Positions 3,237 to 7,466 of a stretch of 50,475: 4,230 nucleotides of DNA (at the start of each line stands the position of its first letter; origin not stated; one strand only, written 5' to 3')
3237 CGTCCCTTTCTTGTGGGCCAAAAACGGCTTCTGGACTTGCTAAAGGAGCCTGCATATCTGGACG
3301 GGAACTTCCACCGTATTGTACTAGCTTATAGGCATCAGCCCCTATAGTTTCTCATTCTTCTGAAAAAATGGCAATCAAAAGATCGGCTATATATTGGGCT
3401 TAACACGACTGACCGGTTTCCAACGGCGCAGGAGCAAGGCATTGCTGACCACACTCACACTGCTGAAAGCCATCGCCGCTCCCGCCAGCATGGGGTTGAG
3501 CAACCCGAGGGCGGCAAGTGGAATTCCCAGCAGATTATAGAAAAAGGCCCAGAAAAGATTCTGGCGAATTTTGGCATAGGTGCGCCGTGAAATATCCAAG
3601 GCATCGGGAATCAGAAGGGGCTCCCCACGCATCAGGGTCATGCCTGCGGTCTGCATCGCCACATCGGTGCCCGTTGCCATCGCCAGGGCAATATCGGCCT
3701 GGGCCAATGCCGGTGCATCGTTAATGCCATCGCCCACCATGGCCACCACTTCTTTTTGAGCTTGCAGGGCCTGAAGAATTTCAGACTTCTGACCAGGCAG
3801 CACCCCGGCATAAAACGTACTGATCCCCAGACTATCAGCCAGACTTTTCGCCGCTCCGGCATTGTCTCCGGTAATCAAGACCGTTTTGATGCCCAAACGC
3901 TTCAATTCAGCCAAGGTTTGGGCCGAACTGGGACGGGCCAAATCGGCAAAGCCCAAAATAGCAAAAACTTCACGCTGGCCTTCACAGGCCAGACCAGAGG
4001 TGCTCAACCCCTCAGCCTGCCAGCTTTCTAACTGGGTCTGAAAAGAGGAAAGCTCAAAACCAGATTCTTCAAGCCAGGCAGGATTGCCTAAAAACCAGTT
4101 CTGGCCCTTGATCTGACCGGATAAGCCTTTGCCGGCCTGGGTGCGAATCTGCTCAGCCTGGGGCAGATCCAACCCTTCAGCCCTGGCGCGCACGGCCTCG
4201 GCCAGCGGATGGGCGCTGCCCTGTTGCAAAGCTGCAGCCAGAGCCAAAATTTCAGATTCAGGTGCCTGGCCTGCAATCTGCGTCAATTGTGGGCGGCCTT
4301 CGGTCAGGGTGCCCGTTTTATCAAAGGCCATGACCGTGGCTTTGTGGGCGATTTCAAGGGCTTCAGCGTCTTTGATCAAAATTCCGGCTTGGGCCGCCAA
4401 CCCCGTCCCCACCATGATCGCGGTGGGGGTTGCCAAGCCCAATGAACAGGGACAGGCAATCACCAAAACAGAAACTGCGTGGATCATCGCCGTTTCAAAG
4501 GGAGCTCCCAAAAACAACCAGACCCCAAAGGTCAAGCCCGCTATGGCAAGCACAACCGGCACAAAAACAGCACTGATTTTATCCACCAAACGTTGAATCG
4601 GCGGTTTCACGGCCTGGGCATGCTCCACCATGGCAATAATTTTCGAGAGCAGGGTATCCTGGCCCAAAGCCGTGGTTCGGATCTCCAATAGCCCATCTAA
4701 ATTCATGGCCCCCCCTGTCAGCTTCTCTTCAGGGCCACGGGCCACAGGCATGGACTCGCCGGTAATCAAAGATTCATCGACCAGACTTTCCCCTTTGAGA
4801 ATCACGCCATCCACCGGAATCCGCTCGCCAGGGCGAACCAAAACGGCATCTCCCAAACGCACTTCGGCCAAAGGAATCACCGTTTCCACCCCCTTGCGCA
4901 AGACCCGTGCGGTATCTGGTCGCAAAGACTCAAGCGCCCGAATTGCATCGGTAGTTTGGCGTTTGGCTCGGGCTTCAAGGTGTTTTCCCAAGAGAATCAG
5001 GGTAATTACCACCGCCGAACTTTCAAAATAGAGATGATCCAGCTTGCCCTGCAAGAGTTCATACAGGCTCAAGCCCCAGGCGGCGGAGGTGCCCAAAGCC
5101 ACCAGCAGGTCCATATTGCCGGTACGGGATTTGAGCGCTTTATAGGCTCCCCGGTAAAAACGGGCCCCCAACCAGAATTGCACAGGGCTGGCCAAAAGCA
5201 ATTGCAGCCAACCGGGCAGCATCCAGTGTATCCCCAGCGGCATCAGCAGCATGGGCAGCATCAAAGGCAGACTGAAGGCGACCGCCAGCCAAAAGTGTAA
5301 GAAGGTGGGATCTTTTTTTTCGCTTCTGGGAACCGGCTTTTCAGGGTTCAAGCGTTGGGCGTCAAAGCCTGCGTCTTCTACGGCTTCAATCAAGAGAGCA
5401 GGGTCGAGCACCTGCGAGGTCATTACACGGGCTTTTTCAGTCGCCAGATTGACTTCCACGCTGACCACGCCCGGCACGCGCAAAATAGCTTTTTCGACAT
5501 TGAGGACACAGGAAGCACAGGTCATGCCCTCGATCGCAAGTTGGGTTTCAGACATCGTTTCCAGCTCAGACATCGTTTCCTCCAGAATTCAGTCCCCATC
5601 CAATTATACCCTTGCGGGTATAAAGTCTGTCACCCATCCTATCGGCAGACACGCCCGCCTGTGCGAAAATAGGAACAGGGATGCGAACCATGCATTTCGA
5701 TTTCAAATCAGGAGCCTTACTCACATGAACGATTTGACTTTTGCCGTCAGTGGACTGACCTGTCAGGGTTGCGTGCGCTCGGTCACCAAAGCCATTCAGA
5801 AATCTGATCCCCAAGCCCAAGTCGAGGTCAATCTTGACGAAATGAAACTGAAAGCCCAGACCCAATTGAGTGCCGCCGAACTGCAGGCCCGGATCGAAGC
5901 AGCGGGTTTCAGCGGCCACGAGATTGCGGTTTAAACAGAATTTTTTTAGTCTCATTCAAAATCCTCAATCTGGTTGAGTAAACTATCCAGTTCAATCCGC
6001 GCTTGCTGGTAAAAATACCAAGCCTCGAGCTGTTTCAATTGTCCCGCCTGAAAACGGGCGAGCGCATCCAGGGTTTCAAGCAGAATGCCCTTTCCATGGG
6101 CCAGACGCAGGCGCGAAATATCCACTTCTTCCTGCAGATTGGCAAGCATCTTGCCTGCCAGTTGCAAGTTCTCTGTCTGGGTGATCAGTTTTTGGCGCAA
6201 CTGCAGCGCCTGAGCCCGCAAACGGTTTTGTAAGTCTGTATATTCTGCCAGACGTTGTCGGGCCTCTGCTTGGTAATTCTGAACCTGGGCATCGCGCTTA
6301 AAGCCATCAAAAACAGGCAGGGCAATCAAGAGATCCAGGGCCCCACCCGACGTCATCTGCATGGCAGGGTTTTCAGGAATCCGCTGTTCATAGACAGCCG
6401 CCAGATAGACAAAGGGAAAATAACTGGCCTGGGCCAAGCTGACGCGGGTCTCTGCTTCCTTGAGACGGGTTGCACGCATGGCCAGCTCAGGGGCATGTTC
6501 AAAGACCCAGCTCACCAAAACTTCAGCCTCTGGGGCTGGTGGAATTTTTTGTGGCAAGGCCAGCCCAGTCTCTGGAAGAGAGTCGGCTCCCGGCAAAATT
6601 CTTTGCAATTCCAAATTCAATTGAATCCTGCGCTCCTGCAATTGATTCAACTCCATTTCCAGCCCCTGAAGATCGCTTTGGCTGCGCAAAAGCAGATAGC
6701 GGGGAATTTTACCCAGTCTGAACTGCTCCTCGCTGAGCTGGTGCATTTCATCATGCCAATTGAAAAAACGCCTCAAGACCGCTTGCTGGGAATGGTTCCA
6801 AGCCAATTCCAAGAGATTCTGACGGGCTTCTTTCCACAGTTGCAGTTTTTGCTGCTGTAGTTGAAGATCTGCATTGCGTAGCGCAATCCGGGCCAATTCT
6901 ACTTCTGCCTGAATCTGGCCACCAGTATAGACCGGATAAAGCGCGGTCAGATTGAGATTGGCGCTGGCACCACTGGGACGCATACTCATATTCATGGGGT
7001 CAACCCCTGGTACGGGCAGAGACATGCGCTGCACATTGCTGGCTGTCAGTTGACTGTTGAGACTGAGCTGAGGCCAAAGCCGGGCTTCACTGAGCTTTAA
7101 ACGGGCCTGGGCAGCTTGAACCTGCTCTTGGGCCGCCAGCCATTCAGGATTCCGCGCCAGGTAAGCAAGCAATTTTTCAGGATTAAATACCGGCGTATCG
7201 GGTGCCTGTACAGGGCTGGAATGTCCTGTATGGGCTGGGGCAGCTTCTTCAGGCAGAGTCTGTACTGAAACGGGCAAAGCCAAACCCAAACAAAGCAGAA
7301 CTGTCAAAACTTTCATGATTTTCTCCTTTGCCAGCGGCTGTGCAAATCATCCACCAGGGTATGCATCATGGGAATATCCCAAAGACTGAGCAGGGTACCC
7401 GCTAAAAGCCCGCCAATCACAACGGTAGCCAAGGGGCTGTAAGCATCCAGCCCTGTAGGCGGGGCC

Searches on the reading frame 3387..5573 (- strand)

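Call 23: search_protein_families(library=pfam, proteins=[window:3387-5573:-], max_evalue=0.001)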
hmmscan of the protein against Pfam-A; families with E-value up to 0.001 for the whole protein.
window:3387-5573:- (728 aa): 4 families
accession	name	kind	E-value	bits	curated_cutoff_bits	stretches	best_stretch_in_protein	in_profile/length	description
PF00122.25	E1-E2_ATPase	-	1.3e-59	201.2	28.1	1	217-395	2-180/181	E1-E2 ATPase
PF00702.32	Hydrolase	-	4.2e-36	125.6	26.4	1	414-627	3-191/191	haloacid dehalogenase-like hydrolase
PF00403.32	HMA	-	7.6e-16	58.7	24.8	1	12-71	2-62/62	Heavy-metal-associated domain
PF08282.18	Hydrolase_3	-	8.7e-06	26.1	20.9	0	598-644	194-240/255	haloacid dehalogenase-like hydrolase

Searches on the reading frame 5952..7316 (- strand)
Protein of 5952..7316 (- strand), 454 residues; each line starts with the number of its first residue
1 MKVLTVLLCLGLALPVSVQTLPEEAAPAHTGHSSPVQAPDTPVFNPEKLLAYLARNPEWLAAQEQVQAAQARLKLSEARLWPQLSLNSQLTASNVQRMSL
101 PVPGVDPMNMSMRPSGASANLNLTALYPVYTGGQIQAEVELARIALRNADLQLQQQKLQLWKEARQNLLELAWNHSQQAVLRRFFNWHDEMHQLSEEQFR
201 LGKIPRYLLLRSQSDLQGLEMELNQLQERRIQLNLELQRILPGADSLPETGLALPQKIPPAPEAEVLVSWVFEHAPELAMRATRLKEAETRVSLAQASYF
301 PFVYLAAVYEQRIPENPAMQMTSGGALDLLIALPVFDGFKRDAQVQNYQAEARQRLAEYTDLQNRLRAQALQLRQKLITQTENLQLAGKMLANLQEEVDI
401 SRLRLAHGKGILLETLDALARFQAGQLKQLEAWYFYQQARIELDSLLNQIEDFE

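Call 23: search_protein_families(library=pfam, proteins=[window:5952-7316:-], max_evalue=0.001)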
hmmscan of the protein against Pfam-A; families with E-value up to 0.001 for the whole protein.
window:5952-7316:- (454 aa): 1 family
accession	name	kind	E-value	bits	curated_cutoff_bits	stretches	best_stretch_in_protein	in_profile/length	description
PF02321.23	OEP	-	1.6e-32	113.3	22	2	52-241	7-186/187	Outer membrane efflux protein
